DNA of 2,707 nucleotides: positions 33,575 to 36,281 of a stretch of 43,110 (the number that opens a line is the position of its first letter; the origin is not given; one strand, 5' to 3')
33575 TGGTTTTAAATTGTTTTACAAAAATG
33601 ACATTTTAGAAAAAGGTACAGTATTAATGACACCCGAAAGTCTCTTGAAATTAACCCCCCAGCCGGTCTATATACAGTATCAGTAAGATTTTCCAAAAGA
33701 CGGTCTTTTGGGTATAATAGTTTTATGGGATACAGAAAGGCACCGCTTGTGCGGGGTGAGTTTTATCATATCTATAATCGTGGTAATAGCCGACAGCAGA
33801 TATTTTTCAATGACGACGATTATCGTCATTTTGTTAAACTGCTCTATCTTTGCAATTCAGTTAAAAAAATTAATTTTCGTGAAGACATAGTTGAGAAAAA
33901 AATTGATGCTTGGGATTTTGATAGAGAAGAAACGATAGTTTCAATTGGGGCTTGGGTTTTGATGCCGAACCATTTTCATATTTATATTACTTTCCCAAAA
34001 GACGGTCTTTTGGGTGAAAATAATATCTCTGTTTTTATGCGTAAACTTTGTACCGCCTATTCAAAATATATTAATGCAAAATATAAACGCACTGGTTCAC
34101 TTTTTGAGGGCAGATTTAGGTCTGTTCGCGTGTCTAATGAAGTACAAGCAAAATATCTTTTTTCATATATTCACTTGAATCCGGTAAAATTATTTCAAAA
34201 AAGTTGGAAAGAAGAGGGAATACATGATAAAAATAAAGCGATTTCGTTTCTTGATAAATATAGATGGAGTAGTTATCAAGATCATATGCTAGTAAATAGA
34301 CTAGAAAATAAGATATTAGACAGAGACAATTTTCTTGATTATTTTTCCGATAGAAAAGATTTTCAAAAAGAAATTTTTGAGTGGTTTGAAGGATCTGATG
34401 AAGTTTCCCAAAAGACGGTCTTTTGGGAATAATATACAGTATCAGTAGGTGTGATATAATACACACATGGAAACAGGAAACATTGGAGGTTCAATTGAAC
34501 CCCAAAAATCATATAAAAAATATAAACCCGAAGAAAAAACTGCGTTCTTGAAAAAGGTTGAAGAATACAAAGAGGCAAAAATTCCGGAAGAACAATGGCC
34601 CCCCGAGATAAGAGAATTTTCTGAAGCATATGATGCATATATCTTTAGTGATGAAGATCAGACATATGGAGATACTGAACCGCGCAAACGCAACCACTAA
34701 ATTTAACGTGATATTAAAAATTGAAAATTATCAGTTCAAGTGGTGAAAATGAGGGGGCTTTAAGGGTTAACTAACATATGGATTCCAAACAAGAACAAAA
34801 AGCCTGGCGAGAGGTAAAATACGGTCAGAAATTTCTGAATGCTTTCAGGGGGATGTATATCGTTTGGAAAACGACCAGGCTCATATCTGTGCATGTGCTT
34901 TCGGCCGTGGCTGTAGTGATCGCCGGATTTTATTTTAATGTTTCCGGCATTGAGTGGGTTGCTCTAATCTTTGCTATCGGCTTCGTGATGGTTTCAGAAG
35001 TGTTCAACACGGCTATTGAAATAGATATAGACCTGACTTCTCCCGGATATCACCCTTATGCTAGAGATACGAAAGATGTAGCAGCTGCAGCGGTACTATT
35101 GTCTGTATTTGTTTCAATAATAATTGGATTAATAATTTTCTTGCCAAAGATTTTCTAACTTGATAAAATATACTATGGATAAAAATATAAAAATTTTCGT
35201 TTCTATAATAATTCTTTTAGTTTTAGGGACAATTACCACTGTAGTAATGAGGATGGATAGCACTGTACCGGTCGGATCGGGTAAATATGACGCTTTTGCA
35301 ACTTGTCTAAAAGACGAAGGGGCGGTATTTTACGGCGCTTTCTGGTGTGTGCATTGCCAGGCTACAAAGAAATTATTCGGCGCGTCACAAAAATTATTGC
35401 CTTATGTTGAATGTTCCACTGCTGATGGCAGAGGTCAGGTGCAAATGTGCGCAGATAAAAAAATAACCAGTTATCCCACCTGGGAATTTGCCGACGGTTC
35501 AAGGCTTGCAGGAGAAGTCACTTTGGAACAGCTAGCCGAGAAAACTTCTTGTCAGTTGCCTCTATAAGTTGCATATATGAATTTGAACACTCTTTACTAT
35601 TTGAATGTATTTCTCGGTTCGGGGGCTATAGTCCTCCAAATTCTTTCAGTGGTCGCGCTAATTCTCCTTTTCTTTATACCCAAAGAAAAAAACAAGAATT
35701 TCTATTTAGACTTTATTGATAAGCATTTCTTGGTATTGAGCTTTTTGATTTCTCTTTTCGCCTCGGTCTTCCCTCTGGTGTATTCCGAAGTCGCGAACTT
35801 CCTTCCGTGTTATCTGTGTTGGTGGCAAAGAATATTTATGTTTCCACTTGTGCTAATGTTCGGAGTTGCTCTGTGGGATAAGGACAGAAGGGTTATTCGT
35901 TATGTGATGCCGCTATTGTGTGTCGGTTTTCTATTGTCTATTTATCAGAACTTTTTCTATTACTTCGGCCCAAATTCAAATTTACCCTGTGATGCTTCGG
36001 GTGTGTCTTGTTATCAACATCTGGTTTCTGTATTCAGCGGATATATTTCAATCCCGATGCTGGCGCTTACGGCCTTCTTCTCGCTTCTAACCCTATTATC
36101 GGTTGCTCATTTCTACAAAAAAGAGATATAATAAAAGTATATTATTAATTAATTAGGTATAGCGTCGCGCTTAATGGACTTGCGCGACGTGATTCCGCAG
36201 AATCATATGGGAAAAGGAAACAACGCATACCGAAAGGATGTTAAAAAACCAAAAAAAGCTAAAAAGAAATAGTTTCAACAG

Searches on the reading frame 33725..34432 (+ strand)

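Call 55: search_protein_families(library=pfam, proteins=[window:33725-34432:+], max_evalue=0.001)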
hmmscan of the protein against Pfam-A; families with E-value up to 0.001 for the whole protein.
window:33725-34432:+ (235 aa): 1 family
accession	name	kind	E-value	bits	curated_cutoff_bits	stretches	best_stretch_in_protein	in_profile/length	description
PF01797.21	Y1_Tnp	-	5.6e-06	26.9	23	1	68-150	37-119/121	Transposase IS200 like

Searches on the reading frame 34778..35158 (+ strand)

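Call 55: search_protein_families(library=pfam, proteins=[window:34778-35158:+], max_evalue=0.001)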
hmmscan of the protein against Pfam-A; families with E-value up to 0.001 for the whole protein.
window:34778-35158:+ (126 aa): 1 family
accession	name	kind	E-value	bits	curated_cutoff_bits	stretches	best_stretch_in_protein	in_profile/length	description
PF01219.24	DAGK_prokar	-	2.7e-30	104.6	22.3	1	21-121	2-102/102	Prokaryotic diacylglycerol kinase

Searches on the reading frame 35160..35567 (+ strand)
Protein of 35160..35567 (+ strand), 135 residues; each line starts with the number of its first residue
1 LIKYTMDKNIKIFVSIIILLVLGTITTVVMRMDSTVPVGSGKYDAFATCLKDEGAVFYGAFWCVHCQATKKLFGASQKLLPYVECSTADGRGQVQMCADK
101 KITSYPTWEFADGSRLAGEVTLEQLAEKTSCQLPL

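Call 55: search_protein_families(library=pfam, proteins=[window:35160-35567:+], max_evalue=0.001)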
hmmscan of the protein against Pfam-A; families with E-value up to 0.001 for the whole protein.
window:35160-35567:+ (135 aa): 1 family
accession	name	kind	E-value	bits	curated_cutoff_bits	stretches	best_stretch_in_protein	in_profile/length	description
PF00085.26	Thioredoxin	-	0.00056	20.3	23.5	1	56-119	23-87/103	Thioredoxin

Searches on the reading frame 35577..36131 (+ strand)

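Call 55: search_protein_families(library=pfam, proteins=[window:35577-36131:+], max_evalue=0.001)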
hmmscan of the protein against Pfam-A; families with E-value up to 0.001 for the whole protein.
window:35577-36131:+ (184 aa): 1 family
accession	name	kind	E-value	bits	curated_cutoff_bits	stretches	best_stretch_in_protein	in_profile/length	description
PF02600.21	DsbB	-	7.3e-08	33.4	22.1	1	50-139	3-93/148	Disulfide bond formation protein DsbB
